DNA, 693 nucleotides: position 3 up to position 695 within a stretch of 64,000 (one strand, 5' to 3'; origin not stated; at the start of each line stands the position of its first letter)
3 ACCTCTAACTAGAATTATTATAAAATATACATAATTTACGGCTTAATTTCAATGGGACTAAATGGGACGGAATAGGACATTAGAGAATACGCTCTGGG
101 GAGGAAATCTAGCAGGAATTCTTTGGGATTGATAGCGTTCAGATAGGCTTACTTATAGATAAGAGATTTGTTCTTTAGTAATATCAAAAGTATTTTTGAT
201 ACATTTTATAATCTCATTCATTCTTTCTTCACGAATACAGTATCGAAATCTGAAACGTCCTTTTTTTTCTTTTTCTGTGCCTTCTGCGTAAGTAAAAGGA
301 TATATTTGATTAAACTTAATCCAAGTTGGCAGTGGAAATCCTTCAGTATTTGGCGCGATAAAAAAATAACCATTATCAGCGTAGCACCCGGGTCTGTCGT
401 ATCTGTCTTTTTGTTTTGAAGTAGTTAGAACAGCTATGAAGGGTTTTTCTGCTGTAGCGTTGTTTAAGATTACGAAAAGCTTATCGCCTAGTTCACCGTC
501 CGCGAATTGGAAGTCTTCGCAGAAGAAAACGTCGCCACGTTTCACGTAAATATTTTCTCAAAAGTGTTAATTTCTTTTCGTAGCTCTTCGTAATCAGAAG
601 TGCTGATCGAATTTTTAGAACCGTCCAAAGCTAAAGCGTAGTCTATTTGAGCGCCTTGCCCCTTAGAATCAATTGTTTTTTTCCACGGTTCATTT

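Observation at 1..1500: Low-GC segment at the window edge with a Panacea-domain antitoxin/MazF-like toxin pair, a truncated tRNA-like 5' half and twin palindromes: probable mobile-element or island boundary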

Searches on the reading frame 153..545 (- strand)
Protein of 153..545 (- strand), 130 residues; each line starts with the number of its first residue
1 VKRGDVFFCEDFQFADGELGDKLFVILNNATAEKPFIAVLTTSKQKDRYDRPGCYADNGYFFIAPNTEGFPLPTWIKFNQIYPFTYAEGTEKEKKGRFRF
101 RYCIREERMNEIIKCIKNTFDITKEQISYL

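Call 6: search_protein_families(library=pfam, proteins=[window:153-545:-], max_evalue=1)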
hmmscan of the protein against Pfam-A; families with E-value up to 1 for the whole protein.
window:153-545:- (130 aa): 1 family
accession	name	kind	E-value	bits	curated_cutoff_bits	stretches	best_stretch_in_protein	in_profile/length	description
PF02452.23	PemK_toxin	-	0.029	15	23.1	1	2-118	1-107/109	PemK-like, MazF-like toxin of type II toxin-antitoxin system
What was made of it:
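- Checked: The 130-aa protein hits PemK_toxin only weakly, E 0.029 and 15 bits against a cut-off of 23.1, although the match spans the whole profile (call 6).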

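Call 9: find_encoding_contigs(protein=window:153-545:-, flank=10000, max_places=10)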
Protein window:153-545:- (130 aa): 4 contigs read that carry it; 3 places shown.
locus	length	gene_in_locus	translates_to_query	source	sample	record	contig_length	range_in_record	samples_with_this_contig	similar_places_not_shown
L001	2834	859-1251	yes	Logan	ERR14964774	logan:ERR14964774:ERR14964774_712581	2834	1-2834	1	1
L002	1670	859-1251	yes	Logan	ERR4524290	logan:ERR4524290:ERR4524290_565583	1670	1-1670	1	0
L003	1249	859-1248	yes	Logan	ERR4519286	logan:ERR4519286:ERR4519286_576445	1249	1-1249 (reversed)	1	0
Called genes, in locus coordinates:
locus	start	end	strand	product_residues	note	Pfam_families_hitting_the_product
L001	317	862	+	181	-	PF13274:SocA_Panacea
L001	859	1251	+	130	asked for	-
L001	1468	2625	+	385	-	PF07589:PEP_exosort_dom (weak)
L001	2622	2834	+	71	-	?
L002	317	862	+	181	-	PF13274:SocA_Panacea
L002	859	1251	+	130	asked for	-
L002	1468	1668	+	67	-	?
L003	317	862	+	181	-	PF13274:SocA_Panacea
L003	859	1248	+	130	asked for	?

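Call 26: find_homologous_proteins(query=window:153-545:-, max_evalue=0.001)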
Query window:153-545:- (130 aa): 1 proteins with E <= 0.001 among 4 candidates.
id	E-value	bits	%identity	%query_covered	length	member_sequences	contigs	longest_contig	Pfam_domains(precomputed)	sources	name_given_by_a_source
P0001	5.4e-85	300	100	100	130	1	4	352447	-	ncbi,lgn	-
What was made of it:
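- Tried and rejected: The word-index search found only the toxin itself (call 26).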

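Call 28: search_protein_families(library=ncbifam, proteins=[window:153-545:-], max_evalue=10)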
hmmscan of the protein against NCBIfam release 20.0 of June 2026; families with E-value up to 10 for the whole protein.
window:153-545:- (130 aa): 0 families

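Call 29: search_protein_families(library=padloc, proteins=[window:153-545:-], max_evalue=10)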
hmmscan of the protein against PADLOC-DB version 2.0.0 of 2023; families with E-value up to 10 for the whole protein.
window:153-545:- (130 aa): 0 families
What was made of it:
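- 153..545 (-): PanT toxin, 130 aa, GTG start, MazF/Kid fold. It belongs to a family that has no Pfam or NCBIfam model. Pfam PemK_toxin gives only E 0.029 (call 6), and NCBIfam and PADLOC give nothing (calls 28, 29).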

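Call 30: search_solved_structures(query=window:153-545:-, max_evalue=10, show_alignments=2)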
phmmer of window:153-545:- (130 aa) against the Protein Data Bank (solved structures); distinct sequences matched with E-value up to 10: 3.
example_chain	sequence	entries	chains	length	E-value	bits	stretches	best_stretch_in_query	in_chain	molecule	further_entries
5mek_A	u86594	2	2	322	0.91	12.5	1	43-61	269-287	Cytosolic sulfotransferase 18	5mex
9m0l_A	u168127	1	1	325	0.92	12.4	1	43-61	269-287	Cytosolic sulfotransferase 18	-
6o89_L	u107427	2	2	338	1.2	12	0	76-97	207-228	Anti-CD28xCD3 CODV-Fab Light chain | Anti-CD28xCD3 CODV Fab Light chain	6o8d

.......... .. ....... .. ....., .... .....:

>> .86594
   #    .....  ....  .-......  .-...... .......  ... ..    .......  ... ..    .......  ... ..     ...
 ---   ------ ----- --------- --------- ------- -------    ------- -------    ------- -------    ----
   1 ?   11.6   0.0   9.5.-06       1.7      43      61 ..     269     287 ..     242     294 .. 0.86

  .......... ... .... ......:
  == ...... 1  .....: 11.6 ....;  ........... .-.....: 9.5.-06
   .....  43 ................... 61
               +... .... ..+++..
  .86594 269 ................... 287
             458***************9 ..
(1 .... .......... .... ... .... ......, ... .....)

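Call 34: search_protein_representatives(protein=window:153-545:-)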
Query: 130 residues. Proteins with E-value up to 0.001 (for the whole library): 395; up to 1e-10: 99; up to 1e-30: 2. The best 150 are listed.
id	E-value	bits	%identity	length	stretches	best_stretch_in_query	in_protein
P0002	8.5e-47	174.4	55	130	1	1-130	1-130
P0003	1.8e-34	134.5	48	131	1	1-128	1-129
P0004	1.3e-22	96.1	37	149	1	1-130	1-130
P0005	3.1e-22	94.9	38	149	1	1-124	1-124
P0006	7.7e-21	90.4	37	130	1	1-129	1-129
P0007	1.2e-20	89.8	41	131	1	1-124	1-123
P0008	3.2e-20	88.4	40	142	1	1-124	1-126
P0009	3.4e-19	85.1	37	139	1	1-126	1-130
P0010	3.8e-19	84.9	33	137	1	1-125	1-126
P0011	4.7e-19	84.7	38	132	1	1-128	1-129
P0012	1.1e-18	83.4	37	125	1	1-129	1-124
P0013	2.5e-18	82.3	32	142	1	1-130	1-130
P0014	4.8e-18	81.4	39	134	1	1-121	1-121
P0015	8.0e-18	80.7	34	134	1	1-128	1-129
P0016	1.2e-17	80.1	34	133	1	1-125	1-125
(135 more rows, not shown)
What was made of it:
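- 153..545 (-): Exhaustive phmmer finds 395 cluster representatives at E<=1e-3 (call 34).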

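Call 37: search_protein_families(library=pfam, alignment_id=A1, max_evalue=0.1)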
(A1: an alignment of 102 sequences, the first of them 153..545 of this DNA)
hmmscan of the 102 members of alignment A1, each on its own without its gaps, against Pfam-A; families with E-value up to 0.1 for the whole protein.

A. member 1, window:153-545:- (130 aa): 1 family
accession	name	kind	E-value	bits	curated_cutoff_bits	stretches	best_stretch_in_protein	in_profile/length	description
PF02452.23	PemK_toxin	-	0.029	15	23.1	1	2-118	1-107/109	PemK-like, MazF-like toxin of type II toxin-antitoxin system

B. families by the number of members that match (of 102 scanned): 22 families
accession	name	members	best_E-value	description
PF23297.2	ACP_SdgA_C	1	0.001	Highly reducing polyketide synthase sdgA, C-terminal ACP domain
PF08594.15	UPF0300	1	0.0046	Uncharacterised protein family (UPF0300)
PF23411.1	Beta-prop_Vps41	1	0.015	Vps42 beta-propeller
PF13936.12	HTH_38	1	0.015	Helix-turn-helix domain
PF13979.11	SopA_C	1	0.018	SopA-like catalytic domain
PF20758.2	2B_soluble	1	0.019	2B protein soluble domain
PF16830.10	NBD94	1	0.025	Nucleotide-Binding Domain 94 of RH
PF02452.23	PemK_toxin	1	0.029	PemK-like, MazF-like toxin of type II toxin-antitoxin system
PF01348.27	Intron_maturas2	1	0.029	Type II intron maturase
PF25290.1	CGLA_M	1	0.03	Lambda-carrageenase middle domain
PF02933.23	CDC48_2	1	0.035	Cell division protein 48 (CDC48), domain 2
PF01331.24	mRNA_cap_enzyme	1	0.049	mRNA capping enzyme, catalytic domain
PF22898.2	NOMO1-like_1st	1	0.049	BOS complex subunit NOMO1-like, first beta sandwich domain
PF14426.11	Imm2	1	0.053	Immunity protein Imm2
PF19643.4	DUF6146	1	0.06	Family of unknown function (DUF6146)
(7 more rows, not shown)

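Call 38: search_solved_structures(query=A1, max_evalue=10, show_alignments=2)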
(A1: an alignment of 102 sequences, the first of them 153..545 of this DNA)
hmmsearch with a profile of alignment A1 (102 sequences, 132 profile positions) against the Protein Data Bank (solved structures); distinct sequences matched with E-value up to 10: 1.
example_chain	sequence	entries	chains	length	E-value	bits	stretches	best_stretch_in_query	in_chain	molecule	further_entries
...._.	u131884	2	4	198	1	12.4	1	52-86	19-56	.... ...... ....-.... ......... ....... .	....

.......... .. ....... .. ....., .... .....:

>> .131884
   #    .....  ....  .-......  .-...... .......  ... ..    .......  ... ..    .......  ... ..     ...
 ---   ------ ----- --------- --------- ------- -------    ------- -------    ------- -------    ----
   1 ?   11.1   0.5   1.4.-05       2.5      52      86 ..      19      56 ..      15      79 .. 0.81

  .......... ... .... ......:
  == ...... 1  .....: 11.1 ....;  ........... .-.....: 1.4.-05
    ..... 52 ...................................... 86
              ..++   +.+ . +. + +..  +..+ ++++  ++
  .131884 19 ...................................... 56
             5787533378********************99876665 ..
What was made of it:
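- On MazF/PemK toxin, PF02452: A profile search against PDB sequences finds nothing (call 38).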

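Call 39: find_encoding_contigs(protein=P0002, flank=6000, max_places=4)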
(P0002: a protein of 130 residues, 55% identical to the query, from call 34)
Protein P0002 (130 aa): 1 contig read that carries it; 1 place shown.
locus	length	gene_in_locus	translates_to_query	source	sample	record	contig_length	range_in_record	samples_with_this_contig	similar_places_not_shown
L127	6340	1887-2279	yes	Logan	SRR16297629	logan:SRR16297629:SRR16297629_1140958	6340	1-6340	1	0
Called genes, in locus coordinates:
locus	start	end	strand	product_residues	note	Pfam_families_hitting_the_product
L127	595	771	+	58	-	-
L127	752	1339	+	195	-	-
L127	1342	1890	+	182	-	PF13274:SocA_Panacea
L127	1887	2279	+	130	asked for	-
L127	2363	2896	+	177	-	-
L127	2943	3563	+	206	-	-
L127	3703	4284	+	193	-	PF13411:MerR_1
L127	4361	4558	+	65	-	PF12844:HTH_19 (weak), PF13443:HTH_26, PF01381:HTH_3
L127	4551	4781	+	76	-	PF18903:DUF5659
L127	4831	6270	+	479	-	PF00772:DnaB, PF13481:AAA_25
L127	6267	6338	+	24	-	?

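Call 40: find_encoding_contigs(protein=P0004, flank=6000, max_places=4)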
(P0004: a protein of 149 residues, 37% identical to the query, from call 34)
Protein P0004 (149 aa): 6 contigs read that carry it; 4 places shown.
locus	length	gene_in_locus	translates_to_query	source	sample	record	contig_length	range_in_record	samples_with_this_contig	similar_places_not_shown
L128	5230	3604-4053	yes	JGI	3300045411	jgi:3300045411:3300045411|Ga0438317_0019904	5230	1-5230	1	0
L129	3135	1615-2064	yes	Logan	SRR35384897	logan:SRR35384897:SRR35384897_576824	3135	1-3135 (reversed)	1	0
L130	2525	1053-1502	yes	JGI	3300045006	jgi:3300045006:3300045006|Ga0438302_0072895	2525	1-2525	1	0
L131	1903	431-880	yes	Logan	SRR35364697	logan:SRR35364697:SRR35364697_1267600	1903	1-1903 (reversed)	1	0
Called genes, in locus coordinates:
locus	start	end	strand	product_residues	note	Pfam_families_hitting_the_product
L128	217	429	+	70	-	PF13560:HTH_31, PF12844:HTH_19, PF13443:HTH_26, PF01381:HTH_3, PF05225:HTH_psq (faint)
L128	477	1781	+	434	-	PF01555:N6_N4_Mtase, PF00565:SNase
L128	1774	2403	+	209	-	PF09568:RE_MjaI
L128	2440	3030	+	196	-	-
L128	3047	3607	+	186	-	PF13274:SocA_Panacea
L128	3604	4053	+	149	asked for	-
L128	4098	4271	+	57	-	-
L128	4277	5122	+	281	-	PF07238:PilZ (weak)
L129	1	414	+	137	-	?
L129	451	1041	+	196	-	-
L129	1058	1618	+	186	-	PF13274:SocA_Panacea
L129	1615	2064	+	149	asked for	-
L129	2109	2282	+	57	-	-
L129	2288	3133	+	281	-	PF07238:PilZ (weak)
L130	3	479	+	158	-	?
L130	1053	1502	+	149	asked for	-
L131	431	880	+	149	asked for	-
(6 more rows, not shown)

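Call 41: predict_structure(alignment_id=A1)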
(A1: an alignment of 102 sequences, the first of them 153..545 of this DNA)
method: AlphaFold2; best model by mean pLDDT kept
length: 130 residues; sequences in the alignment: 102
mean_pLDDT: 96.7   pTM: 0.89
mean pLDDT of the five models: 96.7, 96.3, 96.1, 95.3, 95.2
residues with pLDDT >= 90: 127; 70-90: 3; 50-70: 0; < 50: 0
segments of 3 or more residues with pLDDT < 50: none
pLDDT, mean of each block of 10 residues (from residue 1): 98 94 98 97 97 97 98 97 97 98 98 96 92
secondary structure, 60 per line:
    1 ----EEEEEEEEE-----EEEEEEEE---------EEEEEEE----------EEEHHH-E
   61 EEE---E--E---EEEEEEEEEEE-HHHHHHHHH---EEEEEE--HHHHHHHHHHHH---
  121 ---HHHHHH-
elements in order: E5-13 E19-26 E36-42 E53-55 E60-63 E74-84 H86-94 E98-103 H106-117 H124-129

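Call 44: fold_search(model_id=the predicted structure, library=pdb)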
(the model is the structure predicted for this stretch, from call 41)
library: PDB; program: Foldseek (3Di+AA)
matches with E <= 10: 285; with E <= 0.001: 14
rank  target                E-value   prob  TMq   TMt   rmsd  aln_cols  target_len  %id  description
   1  4mzp_A                3.4e-04  1.00  0.61  0.69   4.3       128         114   16  MazF from S. aureus crystal form III, C2221, 2.7 A (released 2014-05-21)
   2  6l29_A                3.6e-04  1.00  0.61  0.65   3.3       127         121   14  The structure of the MazF-mt1 mutant (released 2020-08-05)
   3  7bxy                  3.8e-04  1.00  0.66  0.72   3.6       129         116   16  mRNA interferase from Bacillus cereus (released 2021-04-28)
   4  4mzp_B                3.8e-04  1.00  0.60  0.67   4.4       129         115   17  MazF from S. aureus crystal form III, C2221, 2.7 A (released 2014-05-21)
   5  6kyt_J                5.0e-04  1.00  0.60  0.69   3.9       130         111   14  The structure of the M. tb toxin MazEF-mt1 complex (released 2020-08-05)
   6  1ne8                  6.3e-04  1.00  0.64  0.70   4.1       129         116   17  YDCE protein from Bacillus subtilis (released 2003-01-14)
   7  4mzp_C                6.3e-04  1.00  0.62  0.69   4.3       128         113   16  MazF from S. aureus crystal form III, C2221, 2.7 A (released 2014-05-21)
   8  6kyt_G                7.0e-04  1.00  0.56  0.61   5.1       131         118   15  The structure of the M. tb toxin MazEF-mt1 complex (released 2020-08-05)
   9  9g7k_A                7.4e-04  1.00  0.62  0.67   4.0       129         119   18  Staphylococcus aureus MazF in complex with Nanobody 12 (released 2024-07-31)
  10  5hjz_A                7.4e-04  1.00  0.62  0.69   3.7       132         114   13  Structure of M. tuberculosis MazF-mt1 (Rv2801c) in complex with RNA (released 2017-01-18)
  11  4mdx_A                8.3e-04  1.00  0.61  0.68   3.2       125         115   18  Crystal structure of Bacillus subtilis MazF in complex with RNA (released 2013-10-23)
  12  5cr2_B                8.3e-04  1.00  0.57  0.66   3.5       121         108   13  E. coli MazF in complex with single strand DNA substrate analog (released 2016-04-06)
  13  9g7k_E                8.3e-04  1.00  0.61  0.67   4.2       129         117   17  Staphylococcus aureus MazF in complex with Nanobody 12 (released 2024-07-31)
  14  4of1_A                9.8e-04  1.00  0.61  0.67   3.5       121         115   17  crystal structure of toxin from staphylococcus aureus Mu50 (released 2015-01-14)
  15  4hke_A                1.0e-03  1.00  0.64  0.69   3.7       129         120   16  Crystal Structure of MoxT of Bacillus anthracis (released 2013-11-13)
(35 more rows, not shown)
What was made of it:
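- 153..545 (-): The AF2 model has pLDDT 96.7 (call 41), and the top 50 Foldseek PDB hits are all MazF/Kid/YdcE/MoxT, with TM 0.55-0.73 (call 44).
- On MazF/PemK toxin, PF02452: The top 50 Foldseek PDB hits are all MazF/Kid/YdcE/MoxT, with E from 3e-4 and TM up to 0.73 (calls 41, 44).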

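Call 65: list_cluster_members(proteins=[window:153-545:-, window:542-1087:-, window:1567-2217:-])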
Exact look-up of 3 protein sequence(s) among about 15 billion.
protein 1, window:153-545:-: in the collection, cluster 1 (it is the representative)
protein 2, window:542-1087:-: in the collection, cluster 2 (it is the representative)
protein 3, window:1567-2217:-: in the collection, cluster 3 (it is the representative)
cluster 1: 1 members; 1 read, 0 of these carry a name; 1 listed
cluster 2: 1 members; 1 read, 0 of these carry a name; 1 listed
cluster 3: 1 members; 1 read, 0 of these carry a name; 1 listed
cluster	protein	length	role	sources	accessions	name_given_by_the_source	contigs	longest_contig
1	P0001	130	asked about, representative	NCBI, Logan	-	-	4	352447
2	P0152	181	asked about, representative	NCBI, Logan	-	-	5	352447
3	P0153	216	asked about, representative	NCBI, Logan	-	-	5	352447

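Call 86: search_protein_families(library=phrogs, proteins=[window:153-545:-], max_evalue=0.001)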
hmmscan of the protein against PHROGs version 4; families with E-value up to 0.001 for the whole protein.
window:153-545:- (130 aa): 0 families

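Call 98: search_dna_similar(query=window:153-545:-, collection=plasmids, mode=protein, max_evalue=0.001, max_rows=15)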
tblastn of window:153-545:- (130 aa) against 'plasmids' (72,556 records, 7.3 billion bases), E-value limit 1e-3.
No match.

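Call 99: search_dna_similar(query=window:153-545:-, collection=phages, mode=protein, max_evalue=0.001, max_rows=15)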
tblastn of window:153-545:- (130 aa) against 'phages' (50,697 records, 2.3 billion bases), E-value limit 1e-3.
No match.
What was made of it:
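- Tried and rejected: PDB sequences, NCBIfam, PADLOC, PHROGs, and tblastn against GenBank phages and PLSDB plasmids all gave nothing (calls 28-30, 38, 86, 98, 99).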
